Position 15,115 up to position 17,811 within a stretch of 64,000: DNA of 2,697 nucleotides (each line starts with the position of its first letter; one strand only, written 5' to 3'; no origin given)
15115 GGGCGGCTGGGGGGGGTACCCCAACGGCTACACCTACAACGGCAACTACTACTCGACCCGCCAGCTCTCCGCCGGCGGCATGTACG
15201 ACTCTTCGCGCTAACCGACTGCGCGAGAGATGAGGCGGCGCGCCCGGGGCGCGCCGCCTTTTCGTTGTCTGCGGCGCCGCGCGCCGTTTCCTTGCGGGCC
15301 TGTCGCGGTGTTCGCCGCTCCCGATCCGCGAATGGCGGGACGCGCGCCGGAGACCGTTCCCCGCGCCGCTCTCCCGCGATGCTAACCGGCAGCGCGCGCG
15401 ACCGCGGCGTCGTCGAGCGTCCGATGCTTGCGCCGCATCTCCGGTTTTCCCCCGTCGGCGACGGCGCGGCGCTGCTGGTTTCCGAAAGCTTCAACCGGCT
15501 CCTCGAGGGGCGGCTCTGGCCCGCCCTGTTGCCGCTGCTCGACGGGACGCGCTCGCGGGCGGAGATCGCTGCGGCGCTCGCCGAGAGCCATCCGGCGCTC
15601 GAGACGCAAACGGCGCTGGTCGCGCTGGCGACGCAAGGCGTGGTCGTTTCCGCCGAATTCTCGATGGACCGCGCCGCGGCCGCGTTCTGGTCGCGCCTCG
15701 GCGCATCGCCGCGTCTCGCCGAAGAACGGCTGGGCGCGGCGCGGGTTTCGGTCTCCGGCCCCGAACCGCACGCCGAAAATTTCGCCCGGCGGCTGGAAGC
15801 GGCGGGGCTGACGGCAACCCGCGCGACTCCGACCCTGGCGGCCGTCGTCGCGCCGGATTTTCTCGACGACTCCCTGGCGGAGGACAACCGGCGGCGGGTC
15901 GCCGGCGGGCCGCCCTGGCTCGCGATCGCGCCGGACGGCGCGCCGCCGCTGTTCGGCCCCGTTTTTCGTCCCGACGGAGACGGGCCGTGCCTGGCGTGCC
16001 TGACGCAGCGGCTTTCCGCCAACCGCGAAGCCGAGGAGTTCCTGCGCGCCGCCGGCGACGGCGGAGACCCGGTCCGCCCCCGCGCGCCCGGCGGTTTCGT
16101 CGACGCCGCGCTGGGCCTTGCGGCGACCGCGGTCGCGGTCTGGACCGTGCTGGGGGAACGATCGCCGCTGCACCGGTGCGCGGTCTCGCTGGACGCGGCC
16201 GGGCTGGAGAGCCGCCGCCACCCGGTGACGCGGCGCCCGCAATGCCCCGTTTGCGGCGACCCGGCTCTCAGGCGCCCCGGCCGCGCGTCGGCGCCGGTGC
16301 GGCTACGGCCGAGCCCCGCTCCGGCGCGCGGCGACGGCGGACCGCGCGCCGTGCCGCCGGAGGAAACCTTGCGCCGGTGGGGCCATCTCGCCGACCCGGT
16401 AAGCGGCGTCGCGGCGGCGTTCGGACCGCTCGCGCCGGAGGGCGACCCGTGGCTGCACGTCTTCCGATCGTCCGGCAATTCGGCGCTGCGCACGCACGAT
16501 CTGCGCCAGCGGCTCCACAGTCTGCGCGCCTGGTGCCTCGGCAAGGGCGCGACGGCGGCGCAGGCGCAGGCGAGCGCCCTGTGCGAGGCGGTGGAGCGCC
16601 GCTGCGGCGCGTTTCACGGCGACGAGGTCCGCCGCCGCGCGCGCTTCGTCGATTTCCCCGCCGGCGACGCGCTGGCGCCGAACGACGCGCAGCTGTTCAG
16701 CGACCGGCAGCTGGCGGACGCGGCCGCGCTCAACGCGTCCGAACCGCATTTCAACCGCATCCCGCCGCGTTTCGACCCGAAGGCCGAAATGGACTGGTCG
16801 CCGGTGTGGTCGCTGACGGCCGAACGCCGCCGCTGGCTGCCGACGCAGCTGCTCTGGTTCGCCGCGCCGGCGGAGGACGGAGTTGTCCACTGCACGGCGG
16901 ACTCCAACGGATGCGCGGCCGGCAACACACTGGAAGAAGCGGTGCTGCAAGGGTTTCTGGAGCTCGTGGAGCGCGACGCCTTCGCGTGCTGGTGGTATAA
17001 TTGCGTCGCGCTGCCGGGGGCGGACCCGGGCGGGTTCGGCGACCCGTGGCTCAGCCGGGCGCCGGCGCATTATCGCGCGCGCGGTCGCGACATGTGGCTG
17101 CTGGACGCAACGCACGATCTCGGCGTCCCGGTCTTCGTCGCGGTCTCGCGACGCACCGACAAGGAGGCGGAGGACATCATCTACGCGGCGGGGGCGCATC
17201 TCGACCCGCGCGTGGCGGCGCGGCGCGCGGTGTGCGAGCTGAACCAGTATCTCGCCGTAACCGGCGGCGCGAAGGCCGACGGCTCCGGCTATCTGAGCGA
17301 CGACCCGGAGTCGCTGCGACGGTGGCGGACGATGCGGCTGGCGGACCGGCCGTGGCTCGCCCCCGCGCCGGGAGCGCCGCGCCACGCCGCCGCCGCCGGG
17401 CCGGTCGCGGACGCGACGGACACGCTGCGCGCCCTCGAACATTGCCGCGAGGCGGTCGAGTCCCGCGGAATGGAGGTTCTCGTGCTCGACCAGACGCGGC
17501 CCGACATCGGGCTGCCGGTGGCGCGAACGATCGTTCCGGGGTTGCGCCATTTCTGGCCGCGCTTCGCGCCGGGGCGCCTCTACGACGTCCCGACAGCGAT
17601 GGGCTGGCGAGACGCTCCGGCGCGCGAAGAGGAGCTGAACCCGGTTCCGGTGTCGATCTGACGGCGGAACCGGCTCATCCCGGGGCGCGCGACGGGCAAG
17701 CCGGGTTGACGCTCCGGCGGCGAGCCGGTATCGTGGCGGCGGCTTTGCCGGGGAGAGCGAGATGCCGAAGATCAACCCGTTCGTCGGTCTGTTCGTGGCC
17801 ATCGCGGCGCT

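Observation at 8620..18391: Undescribed RiPP locus: two NHLP-leader precursors plus a fused E1/YcaO heterocyclase, with no dehydrogenase, C39 transporter or dedicated protease in the 64 kb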

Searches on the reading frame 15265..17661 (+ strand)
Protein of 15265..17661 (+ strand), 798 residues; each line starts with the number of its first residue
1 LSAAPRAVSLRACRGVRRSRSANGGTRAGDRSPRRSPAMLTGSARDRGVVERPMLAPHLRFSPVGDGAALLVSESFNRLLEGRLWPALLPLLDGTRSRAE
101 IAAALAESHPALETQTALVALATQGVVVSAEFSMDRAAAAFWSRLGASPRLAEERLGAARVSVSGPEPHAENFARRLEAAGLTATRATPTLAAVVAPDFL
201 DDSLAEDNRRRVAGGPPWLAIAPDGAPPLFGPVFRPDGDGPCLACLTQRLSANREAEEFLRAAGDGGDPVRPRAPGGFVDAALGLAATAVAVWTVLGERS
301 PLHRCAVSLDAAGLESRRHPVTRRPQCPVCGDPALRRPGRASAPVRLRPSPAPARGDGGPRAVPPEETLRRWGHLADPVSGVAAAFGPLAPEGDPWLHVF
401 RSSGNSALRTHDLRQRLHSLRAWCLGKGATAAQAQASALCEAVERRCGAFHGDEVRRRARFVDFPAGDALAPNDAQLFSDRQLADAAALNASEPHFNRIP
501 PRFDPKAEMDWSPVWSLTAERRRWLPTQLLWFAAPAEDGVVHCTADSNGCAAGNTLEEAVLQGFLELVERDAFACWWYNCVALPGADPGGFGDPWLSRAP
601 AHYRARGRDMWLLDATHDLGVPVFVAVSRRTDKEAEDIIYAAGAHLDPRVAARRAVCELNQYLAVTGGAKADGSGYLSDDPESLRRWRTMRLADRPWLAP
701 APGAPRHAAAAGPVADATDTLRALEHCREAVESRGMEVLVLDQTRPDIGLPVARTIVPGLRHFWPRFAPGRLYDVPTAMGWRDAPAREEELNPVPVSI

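Call 3: search_protein_families(library=ncbifam, proteins=[window:15265-17661:+], max_evalue=0.1)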
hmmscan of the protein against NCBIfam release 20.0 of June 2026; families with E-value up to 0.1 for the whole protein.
window:15265-17661:+ (798 aa): 7 families
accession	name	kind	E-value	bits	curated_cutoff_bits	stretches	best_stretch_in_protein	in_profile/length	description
TIGR03604.1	TOMM_cyclo_SagD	subfamily_domain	8.9e-76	255.2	219.25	1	426-795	1-373/377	thiazole/oxazole-forming peptide maturase, SagD family component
TIGR03882.1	cyclo_dehyd_2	equivalog_domain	5.4e-34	117.8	36.9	1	217-382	2-163/164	TOMM precursor leader peptide-binding protein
TIGR03266.1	methan_mark_1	equivalog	3.1e-33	115.3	365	1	425-763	56-365/376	YcaO-related McrA-glycine thioamidation protein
TIGR00702.1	TIGR00702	domain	6e-27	94.7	75.65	1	425-761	52-365/377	YcaO-type kinase domain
NF040716.1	YcaO_for_S12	equivalog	1.3e-05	23.8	700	1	547-661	177-290/571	30S ribosomal protein S12 methylthiotransferase accessory factor YcaO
TIGR03549.1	TIGR03549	equivalog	0.00073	17.9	900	1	421-584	200-362/723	OsmC domain/YcaO domain-containing protein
NF047750.1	SAMPActivE1UbaA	equivalog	0.018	14.4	450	1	279-334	197-252/270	SAMP-activating enzyme E1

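Call 4: search_protein_families(library=pfam, proteins=[window:15265-17661:+], max_evalue=0.1)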
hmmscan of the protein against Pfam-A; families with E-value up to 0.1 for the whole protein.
window:15265-17661:+ (798 aa): 3 families
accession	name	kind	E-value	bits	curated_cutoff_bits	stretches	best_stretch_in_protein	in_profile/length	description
PF02624.21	YcaO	-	1.1e-91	308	25.7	1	426-761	2-325/325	YcaO cyclodehydratase, ATP-ad Mg2+-binding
PF05402.18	PqqD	-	0.067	14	23.4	0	88-111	22-45/67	Coenzyme PQQ synthesis protein D (PqqD)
PF21782.3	PKMT_2nd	-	0.097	13.5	27.8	0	87-109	36-58/98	PKMT, C-terminal winged helix domain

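Call 10: find_homologous_proteins(query=window:15424-17661:+, max_evalue=1e-10)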
Query window:15424-17661:+ (745 aa): 1195 proteins with E <= 1e-10 among 8000 candidates; the best 120 are listed.
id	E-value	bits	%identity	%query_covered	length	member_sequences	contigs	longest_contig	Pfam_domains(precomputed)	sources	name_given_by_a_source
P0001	0.0e+0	1658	99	100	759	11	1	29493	PF02624.22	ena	-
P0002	0.0e+0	1469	87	100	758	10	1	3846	PF02624.22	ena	-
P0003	0.0e+0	1194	75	100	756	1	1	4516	PF02624.22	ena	-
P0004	2.4e-298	1010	67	100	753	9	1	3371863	PF02624.22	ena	-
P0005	6.1e-291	986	65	100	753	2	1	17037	PF02624.22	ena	-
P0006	1.6e-276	938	60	100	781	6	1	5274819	PF21084.3,PF02624.22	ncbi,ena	-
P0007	2.1e-276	938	59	100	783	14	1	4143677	PF21084.3,PF02624.22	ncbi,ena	-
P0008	2.0e-275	934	60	100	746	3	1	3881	PF21084.3,PF02624.22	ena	-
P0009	6.0e-275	933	60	100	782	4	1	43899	PF02624.22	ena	-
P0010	3.4e-273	927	59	100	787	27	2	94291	PF21084.3,PF02624.22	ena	-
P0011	9.0e-273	926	56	100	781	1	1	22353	PF02624.22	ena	-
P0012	1.2e-272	925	59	100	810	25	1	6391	PF02624.22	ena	-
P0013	1.7e-272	925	60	100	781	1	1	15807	PF02624.22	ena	-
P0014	3.1e-271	920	57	100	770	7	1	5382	PF02624.22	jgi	jgi:ribosomal protein S12 methylthiotransferase accessory factor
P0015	3.4e-271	920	59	100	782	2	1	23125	PF02624.22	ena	-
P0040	4.1e-262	890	58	100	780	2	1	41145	PF02624.22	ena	-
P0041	5.5e-262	890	58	100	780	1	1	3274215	PF02624.22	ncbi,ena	-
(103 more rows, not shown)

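Call 12: find_encoding_contigs(protein=P0001, flank=10000, max_places=4)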
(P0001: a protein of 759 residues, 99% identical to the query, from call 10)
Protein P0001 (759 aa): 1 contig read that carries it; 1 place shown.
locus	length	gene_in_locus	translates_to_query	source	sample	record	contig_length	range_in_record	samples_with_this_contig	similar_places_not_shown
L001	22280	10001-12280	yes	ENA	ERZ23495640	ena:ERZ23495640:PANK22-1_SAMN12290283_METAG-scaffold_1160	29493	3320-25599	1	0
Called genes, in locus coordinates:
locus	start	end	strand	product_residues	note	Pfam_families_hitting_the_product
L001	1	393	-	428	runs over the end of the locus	PF00082:Peptidase_S8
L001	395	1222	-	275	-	PF13432:TPR_16 (faint), PF00515:TPR_1 (faint), PF07719:TPR_2 (faint), PF13414:TPR_11 (faint)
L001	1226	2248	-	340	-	PF00092:VWA, PF13519:VWA_2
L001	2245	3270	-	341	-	PF07584:BatA, PF06707:DUF1194 (faint), PF00092:VWA, PF13519:VWA_2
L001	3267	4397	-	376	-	-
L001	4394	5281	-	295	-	PF01882:DUF58, PF13519:VWA_2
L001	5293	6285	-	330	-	PF20030:bpMoxR, PF07726:AAA_3, PF07728:AAA_5, PF17863:AAA_lid_2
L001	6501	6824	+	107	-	PF02979:NHase_alpha (weak)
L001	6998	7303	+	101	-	-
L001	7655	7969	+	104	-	-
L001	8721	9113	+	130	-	-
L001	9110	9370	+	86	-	PF07798:CCDC90-like (weak)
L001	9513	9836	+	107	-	-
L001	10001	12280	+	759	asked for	PF02624:YcaO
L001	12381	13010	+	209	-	-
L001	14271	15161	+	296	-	PF22632:BphC_D1, PF00903:Glyoxalase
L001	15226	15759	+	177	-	PF10604:Polyketide_cyc2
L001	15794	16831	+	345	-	-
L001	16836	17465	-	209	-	-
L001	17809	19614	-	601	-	PF01336:tRNA_anti-codon, PF00152:tRNA-synt_2, PF02938:GAD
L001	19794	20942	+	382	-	PF08450:SGL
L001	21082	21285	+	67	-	-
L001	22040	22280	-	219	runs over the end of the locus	PF02230:Abhydrolase_2, PF00561:Abhydrolase_1 (faint), PF01738:DLH (weak), PF00326:Peptidase_S9 (weak)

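Call 13: find_related_loci(query=A1, collection=genome_contigs, flank=10000)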
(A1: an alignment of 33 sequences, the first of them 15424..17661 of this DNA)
Query A1 (745 aa) in genome_contigs; peptide patterns used: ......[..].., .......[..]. (x = any residue, [..] = any of these).
600 stretches matched a pattern (row limit reached: there are more); 598 encode a relative of the query (tblastn E <= 1e-3); the best 80 are kept; 80 distinct loci.
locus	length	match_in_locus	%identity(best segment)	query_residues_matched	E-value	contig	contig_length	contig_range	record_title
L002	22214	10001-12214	57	1-745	0e+0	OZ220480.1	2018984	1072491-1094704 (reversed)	MAG: uncultured candidatus Porisulfidus sp. isolate 164bb96d-58d1-42e1-9c94-80d65ec326bd genome assembly, chromosome: 1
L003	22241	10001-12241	60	1-745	0e+0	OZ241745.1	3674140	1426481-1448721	MAG: Alphaproteobacteria bacterium isolate 9b8f76ce-96b5-4b12-8313-006c5a740c9e genome assembly, chromosome: 1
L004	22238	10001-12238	56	1-745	0e+0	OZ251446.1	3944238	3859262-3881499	MAG: Alphaproteobacteria bacterium isolate 4a82845b-346e-4bd1-b170-acd391575f3a genome assembly, chromosome: 1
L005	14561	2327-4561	60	1-745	0e+0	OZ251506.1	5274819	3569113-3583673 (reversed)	MAG: Vicinamibacterales bacterium isolate aaa6a21a-436b-4590-abd6-8baef99f1637 genome assembly, chromosome: 1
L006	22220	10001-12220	57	1-745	0e+0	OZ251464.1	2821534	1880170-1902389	MAG: Alphaproteobacteria bacterium isolate 6f72c6ff-155a-453e-af39-75dfec601056 genome assembly, chromosome: 1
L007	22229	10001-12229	54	2-743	0e+0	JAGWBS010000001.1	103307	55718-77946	MAG: Proteobacteria bacterium isolate 277c_39 scaffold_65, whole genome shotgun sequence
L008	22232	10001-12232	56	1-743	0e+0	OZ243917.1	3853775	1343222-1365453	MAG: Alphaproteobacteria bacterium isolate 02e1f9bb-dbd4-4ed1-82e0-245be44422fa genome assembly, chromosome: 1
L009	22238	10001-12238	55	1-743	0e+0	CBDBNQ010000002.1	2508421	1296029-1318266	MAG: Nitrospirales bacterium isolate a682887b-61b0-46b6-b4c5-97f9e0a0637c genome assembly, contig: contig_2, whole genom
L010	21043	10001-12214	57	1-745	0e+0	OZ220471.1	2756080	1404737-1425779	MAG: Gammaproteobacteria bacterium isolate 961c4e6d-ccbe-457b-895d-349417bac2fb genome assembly, chromosome: 1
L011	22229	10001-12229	52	2-743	0e+0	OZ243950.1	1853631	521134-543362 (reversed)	MAG: uncultured candidatus Porisulfidus sp. isolate cf025a5e-a0dc-40a1-8d33-8cb912d294f5 genome assembly, chromosome: 1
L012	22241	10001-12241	55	1-743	0e+0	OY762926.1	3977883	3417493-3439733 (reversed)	MAG: Gemmatimonadota bacterium isolate 6e3ee631-f785-49ea-85f7-2f24cfa146af genome assembly, chromosome: 1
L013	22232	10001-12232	51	1-743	0e+0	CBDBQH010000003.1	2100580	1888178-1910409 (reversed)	MAG: Candidatus Poriferihabitaceae bacterium isolate 3f4a3f71-dd35-4c24-bd49-5cea3e77eff4 genome assembly, contig: conti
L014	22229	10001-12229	55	2-743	0e+0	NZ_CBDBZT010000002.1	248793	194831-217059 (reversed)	MAG: Candidatus Palauibacter sp. isolate d913a111-4b0a-4343-aa09-6fb2a46b27a4 contig_2, whole genome shotgun sequence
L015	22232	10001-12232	55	1-743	0e+0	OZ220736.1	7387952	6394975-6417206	MAG: Vicinamibacterales bacterium isolate e96e4bd8-36b5-4932-a7c8-d2011ef2eb69 genome assembly, chromosome: 1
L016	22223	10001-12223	52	1-743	0e+0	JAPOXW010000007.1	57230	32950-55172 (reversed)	MAG: Gammaproteobacteria bacterium isolate COS4_bin_16 NODE_556_length_57230_cov_19.1768, whole genome shotgun sequence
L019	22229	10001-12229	53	1-745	0e+0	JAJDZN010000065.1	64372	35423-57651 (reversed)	MAG: Bryobacterales bacterium isolate jk18x40bins.51 k141_415844, whole genome shotgun sequence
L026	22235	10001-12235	55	1-745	0e+0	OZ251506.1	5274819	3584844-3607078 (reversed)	MAG: Vicinamibacterales bacterium isolate aaa6a21a-436b-4590-abd6-8baef99f1637 genome assembly, chromosome: 1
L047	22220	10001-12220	51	2-743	0e+0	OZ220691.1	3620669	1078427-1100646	MAG: Gemmatimonadota bacterium isolate 1766b9ea-3269-4cc1-97f5-695b05480569 genome assembly, chromosome: 1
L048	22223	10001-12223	51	2-743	0e+0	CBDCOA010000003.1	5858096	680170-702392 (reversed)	MAG: Bryobacterales bacterium isolate e87d622e-8fc3-4eb5-b2ff-02838af88e55 genome assembly, contig: contig_3, whole geno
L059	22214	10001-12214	50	2-743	0e+0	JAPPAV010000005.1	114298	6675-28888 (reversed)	MAG: Gammaproteobacteria bacterium isolate IRC1_bin_7 NODE_169_length_114298_cov_10.6625, whole genome shotgun sequence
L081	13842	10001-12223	49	1-743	0e+0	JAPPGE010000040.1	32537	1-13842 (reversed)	MAG: bacterium isolate RHO1_bin_48 NODE_2519_length_32537_cov_11.032603, whole genome shotgun sequence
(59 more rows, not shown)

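Call 27: search_protein_families(library=pfam, proteins=[L081:12242-13360:+, L048:2939-5881:+, L019:13664-16177:+, L047:8592-9908:+, L009:16129-18453:-, L059:16199-17542:+, L011:14467-15351:+], max_evalue=0.001)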
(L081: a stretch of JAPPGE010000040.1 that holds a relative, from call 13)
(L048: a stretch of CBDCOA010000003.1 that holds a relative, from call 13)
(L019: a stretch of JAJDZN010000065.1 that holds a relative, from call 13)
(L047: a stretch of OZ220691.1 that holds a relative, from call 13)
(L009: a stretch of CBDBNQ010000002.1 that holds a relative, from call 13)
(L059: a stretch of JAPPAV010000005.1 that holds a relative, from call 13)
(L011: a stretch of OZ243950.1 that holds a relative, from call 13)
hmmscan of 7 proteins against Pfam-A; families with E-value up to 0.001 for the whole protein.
L081:12242-13360:+ (372 aa): 0 families

L048:2939-5881:+ (980 aa): 4 families
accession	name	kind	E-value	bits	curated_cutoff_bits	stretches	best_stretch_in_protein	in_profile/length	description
PF00005.33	ABC_tran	-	3.8e-27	96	25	1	761-910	1-137/137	ABC transporter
PF00664.28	ABC_membrane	-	1.5e-11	44.9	28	1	441-700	11-274/274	ABC transporter transmembrane region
PF02463.25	SMC_N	-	0.00039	20.3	40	0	871-950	126-211/220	RecF/RecN/SMC N terminal domain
PF13191.12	AAA_16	-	0.00081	20.4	32.6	0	768-929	22-160/167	AAA ATPase domain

L019:13664-16177:+ (837 aa): 2 families
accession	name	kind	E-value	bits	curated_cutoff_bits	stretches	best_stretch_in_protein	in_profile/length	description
PF00487.30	FA_desaturase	-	6.2e-25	88.9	29.7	1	148-374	2-247/253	Fatty acid desaturase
PF08335.16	GlnD_UR_UTase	-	0.00033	21.1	21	1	712-780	31-88/141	GlnD PII-uridylyltransferase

L047:8592-9908:+ (438 aa): 2 families
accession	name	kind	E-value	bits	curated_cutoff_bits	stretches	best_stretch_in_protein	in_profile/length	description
PF02979.21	NHase_alpha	-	1.7e-06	28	27.2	1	25-76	116-166/184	Nitrile hydratase, alpha chain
PF13243.12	SQHop_cyclase_C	-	3.5e-05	23.4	26.1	0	357-397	247-287/319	Squalene-hopene cyclase C-terminal domain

L009:16129-18453:- (774 aa): 4 families
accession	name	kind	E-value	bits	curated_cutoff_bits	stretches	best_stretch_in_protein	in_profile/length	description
PF03176.21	MMPL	-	5.9e-32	111.4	20.5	2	94-388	42-315/333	MMPL family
PF12349.14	Sterol-sensing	-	3e-11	43.9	22.3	1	248-380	9-140/153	Sterol-sensing domain of SREBP cleavage-activation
PF02460.24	Patched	-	1e-05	25.8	23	1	250-374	31-155/156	Patched SSD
PF00873.25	ACR_tran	-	4.7e-05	21.7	28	1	610-723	336-449/1021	AcrB/AcrD/AcrF family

L059:16199-17542:+ (447 aa): 1 family
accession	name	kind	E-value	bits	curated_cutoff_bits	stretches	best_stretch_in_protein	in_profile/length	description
PF04820.20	Trp_halogenase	-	6.4e-45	154.3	21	2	110-374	147-408/458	Tryptophan halogenase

L011:14467-15351:+ (294 aa): 3 families
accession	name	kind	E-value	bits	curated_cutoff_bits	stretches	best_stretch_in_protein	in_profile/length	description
PF00364.28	Biotin_lipoyl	-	5.5e-05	23.4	22.1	0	72-99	2-34/73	Biotin-requiring enzyme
PF16576.10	HlyD_D23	-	0.00035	20.4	30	1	86-221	36-174/214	Barrel-sandwich domain of CusB or HlyD membrane-fusion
PF13437.12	HlyD_3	-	0.00045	21.4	22.2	0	156-237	2-80/106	HlyD family secretion protein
